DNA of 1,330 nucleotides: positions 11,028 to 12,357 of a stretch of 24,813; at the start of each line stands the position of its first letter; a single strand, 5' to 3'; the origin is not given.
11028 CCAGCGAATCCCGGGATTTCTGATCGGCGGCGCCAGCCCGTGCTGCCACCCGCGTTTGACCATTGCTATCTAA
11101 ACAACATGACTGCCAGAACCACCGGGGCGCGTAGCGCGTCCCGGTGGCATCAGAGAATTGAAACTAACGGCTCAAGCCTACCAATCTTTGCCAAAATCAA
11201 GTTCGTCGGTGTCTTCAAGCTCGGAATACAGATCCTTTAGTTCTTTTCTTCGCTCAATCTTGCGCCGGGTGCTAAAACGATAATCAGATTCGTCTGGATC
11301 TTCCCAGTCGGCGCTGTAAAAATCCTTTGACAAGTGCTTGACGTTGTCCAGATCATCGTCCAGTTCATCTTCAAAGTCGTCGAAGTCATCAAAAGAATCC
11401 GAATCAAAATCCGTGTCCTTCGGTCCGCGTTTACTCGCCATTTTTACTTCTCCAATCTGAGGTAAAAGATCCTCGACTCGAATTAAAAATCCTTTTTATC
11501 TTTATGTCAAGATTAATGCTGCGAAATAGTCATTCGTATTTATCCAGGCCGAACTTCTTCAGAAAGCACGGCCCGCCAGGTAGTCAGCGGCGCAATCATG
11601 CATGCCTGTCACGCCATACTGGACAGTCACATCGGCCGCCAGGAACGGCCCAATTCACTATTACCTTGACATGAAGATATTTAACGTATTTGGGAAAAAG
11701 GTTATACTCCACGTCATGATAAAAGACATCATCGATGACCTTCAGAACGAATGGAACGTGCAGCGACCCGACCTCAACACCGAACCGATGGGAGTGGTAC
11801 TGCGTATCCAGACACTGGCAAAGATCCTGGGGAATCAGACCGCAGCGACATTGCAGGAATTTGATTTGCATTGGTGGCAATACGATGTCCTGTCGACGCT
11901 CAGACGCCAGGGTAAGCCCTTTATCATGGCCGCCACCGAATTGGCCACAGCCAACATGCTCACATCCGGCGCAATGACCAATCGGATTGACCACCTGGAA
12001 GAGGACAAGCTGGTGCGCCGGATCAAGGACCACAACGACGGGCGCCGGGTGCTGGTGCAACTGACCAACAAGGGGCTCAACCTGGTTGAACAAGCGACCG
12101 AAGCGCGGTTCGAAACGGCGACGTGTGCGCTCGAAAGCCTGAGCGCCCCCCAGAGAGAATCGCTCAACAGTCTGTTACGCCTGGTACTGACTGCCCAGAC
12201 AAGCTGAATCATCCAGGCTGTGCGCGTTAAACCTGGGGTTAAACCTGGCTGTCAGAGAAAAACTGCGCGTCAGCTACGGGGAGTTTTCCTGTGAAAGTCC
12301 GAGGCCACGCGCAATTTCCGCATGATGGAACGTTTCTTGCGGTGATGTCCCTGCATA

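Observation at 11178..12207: Candidate new regulon: urate-type MarR repressing a small acidic protein through twin operators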

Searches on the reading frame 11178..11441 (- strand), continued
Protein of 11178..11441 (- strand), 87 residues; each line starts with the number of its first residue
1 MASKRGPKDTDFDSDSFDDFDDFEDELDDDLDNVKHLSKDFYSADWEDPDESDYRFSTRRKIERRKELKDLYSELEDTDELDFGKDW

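Call 77: search_protein_families(library=ncbifam, proteins=[P0001, P0002, P0006, P0011, P0012, P0015, P0016, P0017, P0019, P0076], max_evalue=1)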
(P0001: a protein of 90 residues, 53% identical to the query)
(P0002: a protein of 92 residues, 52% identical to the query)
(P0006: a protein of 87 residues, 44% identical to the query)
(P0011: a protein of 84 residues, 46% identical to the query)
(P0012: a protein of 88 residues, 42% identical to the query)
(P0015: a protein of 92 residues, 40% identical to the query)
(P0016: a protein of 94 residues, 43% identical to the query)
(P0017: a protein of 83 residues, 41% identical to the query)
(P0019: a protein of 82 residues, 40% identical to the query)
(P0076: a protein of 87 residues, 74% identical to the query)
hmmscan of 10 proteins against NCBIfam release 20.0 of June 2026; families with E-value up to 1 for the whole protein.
P0001 (90 aa): 0 families

P0002 (92 aa): 1 family
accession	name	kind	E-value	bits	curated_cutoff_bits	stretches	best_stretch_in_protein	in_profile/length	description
NF046101.1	PA3496_fam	subfamily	0.14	12.6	22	1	42-79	16-53/54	PA3496 family putative envelope integrity protein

P0006 (87 aa): 1 family
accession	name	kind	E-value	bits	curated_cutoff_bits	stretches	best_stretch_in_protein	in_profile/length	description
NF046101.1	PA3496_fam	subfamily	1.8e-08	34.6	22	1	27-80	2-53/54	PA3496 family putative envelope integrity protein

P0011 (84 aa): 1 family
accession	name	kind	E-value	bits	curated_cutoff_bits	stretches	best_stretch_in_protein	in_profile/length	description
NF046101.1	PA3496_fam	subfamily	0.014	15.8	22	1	25-76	3-52/54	PA3496 family putative envelope integrity protein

P0012 (88 aa): 1 family
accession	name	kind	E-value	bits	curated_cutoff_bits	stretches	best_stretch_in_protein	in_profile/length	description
NF046101.1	PA3496_fam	subfamily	3e-06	27.5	22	1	33-81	4-53/54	PA3496 family putative envelope integrity protein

P0015 (92 aa): 1 family
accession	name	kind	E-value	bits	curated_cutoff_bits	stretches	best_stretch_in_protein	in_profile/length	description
NF046101.1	PA3496_fam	subfamily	0.00078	19.8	22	1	31-84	1-52/54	PA3496 family putative envelope integrity protein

P0016 (94 aa): 3 families
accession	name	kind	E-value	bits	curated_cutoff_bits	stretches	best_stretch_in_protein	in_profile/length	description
NF046101.1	PA3496_fam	subfamily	0.18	12.3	22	0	33-85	1-51/54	PA3496 family putative envelope integrity protein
NF007061.0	PRK09506.1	equivalog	0.36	8.5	1120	1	18-54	26-62/825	bifunctional glycosyl transferase/transpeptidase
NF007454.0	PRK10019.1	subfamily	0.47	9.6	195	1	18-73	122-178/283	nickel/cobalt efflux transporter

P0017 (83 aa): 0 families

P0019 (82 aa): 0 families

P0076 (87 aa): 1 family
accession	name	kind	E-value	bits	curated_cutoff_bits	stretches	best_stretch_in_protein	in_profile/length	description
NF004358.0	PRK05738.1-1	equivalog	0.091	13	134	1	60-83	72-95/100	50S ribosomal protein L23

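Call 78: find_encoding_contigs(protein=P0013, flank=4000, max_places=3)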
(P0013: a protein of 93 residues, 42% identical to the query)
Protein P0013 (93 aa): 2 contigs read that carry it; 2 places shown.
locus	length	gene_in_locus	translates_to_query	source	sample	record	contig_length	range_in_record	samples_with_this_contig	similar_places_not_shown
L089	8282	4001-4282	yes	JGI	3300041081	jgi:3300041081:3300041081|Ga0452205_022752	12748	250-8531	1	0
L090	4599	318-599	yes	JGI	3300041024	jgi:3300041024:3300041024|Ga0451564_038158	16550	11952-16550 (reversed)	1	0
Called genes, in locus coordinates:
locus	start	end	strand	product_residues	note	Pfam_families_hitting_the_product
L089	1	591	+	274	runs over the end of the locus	PF05448:AXE1 (faint), PF20434:BD-FAE (faint), PF00326:Peptidase_S9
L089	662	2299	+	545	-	PF01425:Amidase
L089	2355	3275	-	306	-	PF00797:Acetyltransf_2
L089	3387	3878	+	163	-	PF22381:Staph_reg_Sar_Rot (weak), PF01047:MarR, PF12802:MarR_2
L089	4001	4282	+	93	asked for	-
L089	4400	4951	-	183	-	-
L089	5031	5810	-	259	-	PF14023:Bestrophin-like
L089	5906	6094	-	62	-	-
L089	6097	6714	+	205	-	PF00484:Pro_CA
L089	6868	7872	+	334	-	PF02517:Rce1-like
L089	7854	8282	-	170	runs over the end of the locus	PF01035:DNA_binding_1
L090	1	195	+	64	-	?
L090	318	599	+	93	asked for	-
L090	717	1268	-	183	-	-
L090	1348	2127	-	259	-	PF14023:Bestrophin-like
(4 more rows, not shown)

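Call 79: find_encoding_contigs(protein=P0006, flank=4000, max_places=3)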
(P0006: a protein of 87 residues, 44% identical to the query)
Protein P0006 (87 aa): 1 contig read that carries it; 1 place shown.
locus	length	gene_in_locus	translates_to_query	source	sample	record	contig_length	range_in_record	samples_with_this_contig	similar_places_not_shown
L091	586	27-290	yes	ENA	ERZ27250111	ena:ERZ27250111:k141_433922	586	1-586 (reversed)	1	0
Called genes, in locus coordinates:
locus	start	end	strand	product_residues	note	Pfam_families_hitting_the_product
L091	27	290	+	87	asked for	-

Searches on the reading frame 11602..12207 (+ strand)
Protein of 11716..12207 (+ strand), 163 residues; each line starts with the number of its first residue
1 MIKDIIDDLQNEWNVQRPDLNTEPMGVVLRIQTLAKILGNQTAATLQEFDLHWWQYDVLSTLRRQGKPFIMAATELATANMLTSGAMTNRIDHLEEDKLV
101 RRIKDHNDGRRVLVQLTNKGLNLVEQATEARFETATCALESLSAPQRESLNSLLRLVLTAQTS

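Call 6: search_protein_families(library=pfam, proteins=[window:11716-12207:+, window:11602-12207:+], max_evalue=1)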
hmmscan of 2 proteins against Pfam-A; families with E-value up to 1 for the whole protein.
window:11716-12207:+ (163 aa): 9 families
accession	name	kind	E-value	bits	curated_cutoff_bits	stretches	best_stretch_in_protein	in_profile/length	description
PF01047.28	MarR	-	5.5e-10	39.4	24.6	1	55-112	5-59/59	MarR family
PF12802.13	MarR_2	-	4.8e-09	36.7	27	1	50-111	2-61/61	MarR family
PF22381.2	Staph_reg_Sar_Rot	-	3.8e-07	30.5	27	1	46-125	7-83/85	Transcriptional regulator SarA/Rot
PF13601.12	HTH_34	-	0.00052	20.6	27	1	75-129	19-74/80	Winged helix DNA-binding domain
PF01638.23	HxlR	-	0.0014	18.9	20.8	1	74-125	22-74/91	HxlR-like helix-turn-helix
PF13463.12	HTH_27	-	0.0017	19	22.2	1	89-120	37-68/68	Winged helix DNA-binding domain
PF22665.2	DUF6293_C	-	0.013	16.4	27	1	57-125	35-99/101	DUF6293 C-terminal winged helix domain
PF01250.22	Ribosomal_S6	-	0.018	15.6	27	1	69-120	16-67/90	Ribosomal protein S6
PF18556.6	TetR_C_35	-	0.041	14.6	26.7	1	86-157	9-81/105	Bacterial Tetracyclin repressor, C-terminal domain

window:11602-12207:+ (201 aa): 9 families
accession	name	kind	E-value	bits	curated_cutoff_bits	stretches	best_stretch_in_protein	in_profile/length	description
PF01047.28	MarR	-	9.5e-10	38.7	24.6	1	93-150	5-59/59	MarR family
PF12802.13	MarR_2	-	7.7e-09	36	27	1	88-149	2-61/61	MarR family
PF22381.2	Staph_reg_Sar_Rot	-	4.9e-07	30.2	27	1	84-163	7-83/85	Transcriptional regulator SarA/Rot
PF13601.12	HTH_34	-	0.00076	20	27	1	113-167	19-74/80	Winged helix DNA-binding domain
PF01638.23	HxlR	-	0.002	18.4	20.8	1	112-163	22-74/91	HxlR-like helix-turn-helix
PF13463.12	HTH_27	-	0.0025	18.5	22.2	1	128-158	38-68/68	Winged helix DNA-binding domain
PF22665.2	DUF6293_C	-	0.02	15.8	27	1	95-162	35-98/101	DUF6293 C-terminal winged helix domain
PF01250.22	Ribosomal_S6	-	0.029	15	27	1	107-158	16-67/90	Ribosomal protein S6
PF18556.6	TetR_C_35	-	0.069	13.8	26.7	1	124-195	9-81/105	Bacterial Tetracyclin repressor, C-terminal domain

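Call 7: search_protein_families(library=ncbifam, proteins=[window:11716-12207:+], max_evalue=1)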
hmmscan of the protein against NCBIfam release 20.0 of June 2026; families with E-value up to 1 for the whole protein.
window:11716-12207:+ (163 aa): 16 families
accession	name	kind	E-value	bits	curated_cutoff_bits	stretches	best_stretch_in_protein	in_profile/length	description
TIGR02337.1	HpaR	equivalog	7.9e-13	48.4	121.2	1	45-154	20-126/130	homoprotocatechuate degradation operon regulator HpaR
NF052438.1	TransRegRv0880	equivalog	6.9e-12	45.4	220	1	54-156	35-134/143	Rv0880 family HTH-type transcriptional regulator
NF045593.1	bilirub_TF_BilQ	equivalog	3.5e-10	39.7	125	1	73-158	47-132/135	bilirubin utilization transcriptional regulator BilQ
NF008565.1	PRK11512.1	equivalog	1.3e-07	31.7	240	1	46-158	33-143/144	multiple antibiotic resistance transcriptional regulator MarR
NF052638.1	TransRegOhrRVib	equivalog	3.1e-07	30.2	200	1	45-138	29-118/141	transcriptional regulator OhrR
NF050133.1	TransRegFabT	equivalog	7.4e-06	26.3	200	1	66-123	39-96/138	fatty acid biosynthesis transcriptional regulator FabT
NF008122.0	PRK10870.1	equivalog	9e-06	25.5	157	1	35-159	38-160/176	transcriptional repressor MprA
NF053777.1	Saro0803TransReg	equivalog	3.1e-05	23.7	200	1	48-155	32-136/140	Saro_0803 family transcriptional regulator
NF002926.0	PRK03573.1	equivalog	0.00027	20.9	120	1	73-155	49-131/144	transcriptional regulator SlyA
NF038251.1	AdcR_fam_Zn_TF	equivalog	0.00061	20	175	1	72-129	51-108/143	zinc-dependent MarR family transcriptional regulator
NF041230.1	BagL_FevM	exception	0.00064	19.8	230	1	50-155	37-139/145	MarR family transcriptional regulator BagL/FevM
TIGR04472.1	reg_rSAM_mob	hypoth_equivalog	0.0027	17.7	240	1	79-127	54-102/141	radical SAM mobile pair system MarR family transcriptional regulator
NF053814.1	teico_TcaR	equivalog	0.0046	17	170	1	46-153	31-137/151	MarR family transcriptional regulator TcaR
TIGR01889.1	Staph_reg_Sar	paralog_domain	0.021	15.2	62.6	1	47-129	19-102/109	staphylococcal accessory regulator family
NF007491.0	PRK10086.1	equivalog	0.058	12.2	316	1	54-126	17-93/313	DNA-binding transcriptional regulator DsdC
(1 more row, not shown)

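Call 8: search_solved_structures(query=window:11716-12207:+, max_evalue=0.001, show_alignments=3)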
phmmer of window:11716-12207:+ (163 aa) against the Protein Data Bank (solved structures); distinct sequences matched with E-value up to 0.001: 42.
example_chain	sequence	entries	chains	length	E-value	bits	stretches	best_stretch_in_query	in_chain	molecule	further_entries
8ylh_A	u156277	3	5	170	7.4e-30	107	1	4-156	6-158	Regulatory protein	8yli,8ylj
8ylf_A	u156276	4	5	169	9.7e-24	87.1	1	11-161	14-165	MarR family transcriptional regulator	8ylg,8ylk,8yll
5dd8_A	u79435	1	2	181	1.6e-10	44.2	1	22-156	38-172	Transcriptional regulator, MarR family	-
7xl9_A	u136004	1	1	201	4.1e-10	42.9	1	23-156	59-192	Transcriptional regulator, MarR family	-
2fbk_A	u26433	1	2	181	4.1e-10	42.9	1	22-156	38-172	transcriptional regulator, MarR family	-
8ylm_A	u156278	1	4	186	5e-10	42.6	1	22-156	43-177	Transcriptional regulator, MarR family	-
3gfj_A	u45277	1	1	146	7.6e-08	35.5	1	33-131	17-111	146aa long hypothetical transcriptional regulator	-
4xrf_A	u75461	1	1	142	8.2e-08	35.4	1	45-154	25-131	Transcriptional regulator, MarR family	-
2eb7_A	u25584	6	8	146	1.5e-07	34.6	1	33-131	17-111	146aa long hypothetical transcriptional regulator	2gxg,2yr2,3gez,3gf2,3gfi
3gfm_A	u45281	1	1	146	3.9e-07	33.3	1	33-131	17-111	146aa long hypothetical transcriptional regulator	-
3gfl_A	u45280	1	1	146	1e-06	31.9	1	33-131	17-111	146aa long hypothetical transcriptional regulator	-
3f3x_A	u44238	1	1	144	1.3e-06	31.5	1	57-136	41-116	Transcriptional regulator, marR family, putative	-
2rdp_A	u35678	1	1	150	3.2e-06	30.3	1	71-146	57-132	putative transcriptional regulator MarR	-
4b8x_A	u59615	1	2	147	3.7e-06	30.1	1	25-130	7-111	POSSIBLE MARR-TRANSCRIPTIONAL REGULATOR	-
3eco_A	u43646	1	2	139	9.5e-06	28.7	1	45-158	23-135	MepR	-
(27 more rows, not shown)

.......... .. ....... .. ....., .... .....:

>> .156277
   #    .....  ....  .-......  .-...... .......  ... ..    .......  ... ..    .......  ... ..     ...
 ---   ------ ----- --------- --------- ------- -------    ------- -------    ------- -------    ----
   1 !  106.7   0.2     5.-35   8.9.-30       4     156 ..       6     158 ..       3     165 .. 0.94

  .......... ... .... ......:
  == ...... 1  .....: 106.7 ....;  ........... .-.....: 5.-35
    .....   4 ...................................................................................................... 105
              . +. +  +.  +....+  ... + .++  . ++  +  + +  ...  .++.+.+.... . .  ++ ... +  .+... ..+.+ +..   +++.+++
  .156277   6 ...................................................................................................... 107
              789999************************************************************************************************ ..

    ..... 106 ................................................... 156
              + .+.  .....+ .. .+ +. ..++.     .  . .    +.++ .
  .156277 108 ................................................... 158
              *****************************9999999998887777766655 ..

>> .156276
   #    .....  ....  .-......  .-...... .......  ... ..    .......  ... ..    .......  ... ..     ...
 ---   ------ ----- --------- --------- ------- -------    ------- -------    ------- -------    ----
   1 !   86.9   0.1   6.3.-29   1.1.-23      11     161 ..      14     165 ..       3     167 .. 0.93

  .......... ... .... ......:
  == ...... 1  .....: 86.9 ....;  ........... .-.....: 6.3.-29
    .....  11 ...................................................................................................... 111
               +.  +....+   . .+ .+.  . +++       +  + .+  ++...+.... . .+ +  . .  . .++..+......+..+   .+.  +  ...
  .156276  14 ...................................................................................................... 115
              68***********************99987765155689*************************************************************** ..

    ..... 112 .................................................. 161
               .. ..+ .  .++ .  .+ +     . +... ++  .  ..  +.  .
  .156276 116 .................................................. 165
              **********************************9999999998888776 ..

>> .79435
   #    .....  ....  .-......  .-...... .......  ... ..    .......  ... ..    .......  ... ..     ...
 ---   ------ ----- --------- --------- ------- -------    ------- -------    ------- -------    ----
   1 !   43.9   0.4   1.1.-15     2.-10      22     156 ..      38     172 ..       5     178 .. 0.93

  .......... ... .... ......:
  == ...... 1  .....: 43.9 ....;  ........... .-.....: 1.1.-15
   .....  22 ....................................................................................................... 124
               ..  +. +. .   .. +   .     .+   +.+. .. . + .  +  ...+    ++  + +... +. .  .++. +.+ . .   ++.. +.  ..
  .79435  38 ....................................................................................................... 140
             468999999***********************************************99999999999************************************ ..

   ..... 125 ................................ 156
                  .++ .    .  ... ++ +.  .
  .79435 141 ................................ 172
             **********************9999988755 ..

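Call 16: find_related_loci(query=window:11716-12207:+, collection=genome_contigs, flank=4000)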
Query window:11716-12207:+ (163 aa) in genome_contigs; peptide patterns used: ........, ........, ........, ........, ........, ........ (x = any residue, [..] = any of these).
126 stretches matched a pattern; 3 encode a relative of the query (tblastn E <= 1e-3); 3 distinct loci.
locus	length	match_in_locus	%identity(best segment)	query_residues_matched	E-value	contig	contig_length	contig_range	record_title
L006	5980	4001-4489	87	1-163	6e-94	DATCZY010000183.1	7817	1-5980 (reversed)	MAG TPA_asm: Lysobacterales bacterium isolate SMAG_U82 k141_221495, whole genome shotgun sequence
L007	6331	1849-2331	78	1-161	3e-82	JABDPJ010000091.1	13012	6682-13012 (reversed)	MAG: Lysobacterales bacterium isolate Site_B11 k127_108035, whole genome shotgun sequence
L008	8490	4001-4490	93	1-163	6e-82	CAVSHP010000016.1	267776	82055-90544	MAG: uncultured Gammaproteobacteria bacterium isolate MFD05684.bin.2.242 genome assembly, contig: contig_28689, whole ge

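Call 65: find_homologous_proteins(query=window:11716-12207:+, max_evalue=1e-20)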
Query window:11716-12207:+ (163 aa): 778 proteins with E <= 1e-20 among 841 candidates; the best 120 are listed.
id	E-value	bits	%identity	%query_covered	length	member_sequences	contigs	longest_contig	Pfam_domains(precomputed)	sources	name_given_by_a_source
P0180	4.7e-98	343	98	100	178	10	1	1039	PF01047.29,PF12802.14,PF22381.3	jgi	jgi:DNA-binding MarR family transcriptional regulator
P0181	1.6e-94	331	96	100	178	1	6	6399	PF01047.29,PF12802.14,PF22381.3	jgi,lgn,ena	jgi:DNA-binding MarR family transcriptional regulator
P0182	3.0e-90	318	93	99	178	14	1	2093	PF01047.29,PF12802.14,PF22381.3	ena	-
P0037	1.8e-87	309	90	100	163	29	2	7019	PF01047.29,PF12802.14,PF22381.3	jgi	jgi:DNA-binding MarR family transcriptional regulator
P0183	5.4e-85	300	88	100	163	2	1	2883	PF01047.29,PF12802.14,PF22381.3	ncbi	ncbi:MAG: MarR family transcriptional regulator [Lysobacterales bacterium]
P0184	1.1e-83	296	87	100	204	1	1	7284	PF01047.29,PF12802.14,PF22381.3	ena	-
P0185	7.7e-83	294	85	100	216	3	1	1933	PF01047.29,PF12802.14,PF22381.3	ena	-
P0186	3.0e-82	292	87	100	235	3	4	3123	PF01047.29,PF12802.14,PF22381.3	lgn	-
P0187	8.6e-78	277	82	90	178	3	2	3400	PF01047.29,PF12802.14,PF22381.3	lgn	-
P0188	1.6e-77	276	81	99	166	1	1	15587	PF01047.29,PF12802.14,PF22381.3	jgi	-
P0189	2.4e-77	276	81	99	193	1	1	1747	PF01047.29,PF12802.14,PF22381.3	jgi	-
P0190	3.4e-77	275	82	97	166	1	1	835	PF01047.29,PF12802.14,PF22381.3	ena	-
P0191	1.3e-76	273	81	90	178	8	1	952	PF01047.29,PF12802.14,PF22381.3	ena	-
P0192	1.8e-76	273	82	90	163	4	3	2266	PF01047.29,PF12802.14,PF22381.3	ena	-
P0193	2.3e-76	272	80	99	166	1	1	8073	PF01047.29,PF12802.14,PF22381.3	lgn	-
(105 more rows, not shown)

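Call 72: search_protein_families(library=pfam, proteins=[L007:467-1087:-], max_evalue=0.00001)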
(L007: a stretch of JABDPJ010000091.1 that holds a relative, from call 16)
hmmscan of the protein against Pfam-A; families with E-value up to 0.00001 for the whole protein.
L007:467-1087:- (206 aa): 1 family
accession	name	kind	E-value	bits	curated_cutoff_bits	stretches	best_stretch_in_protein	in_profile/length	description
PF01613.24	Flavin_Reduct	-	2.8e-21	76.7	27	1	27-170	5-139/153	Flavin reductase like domain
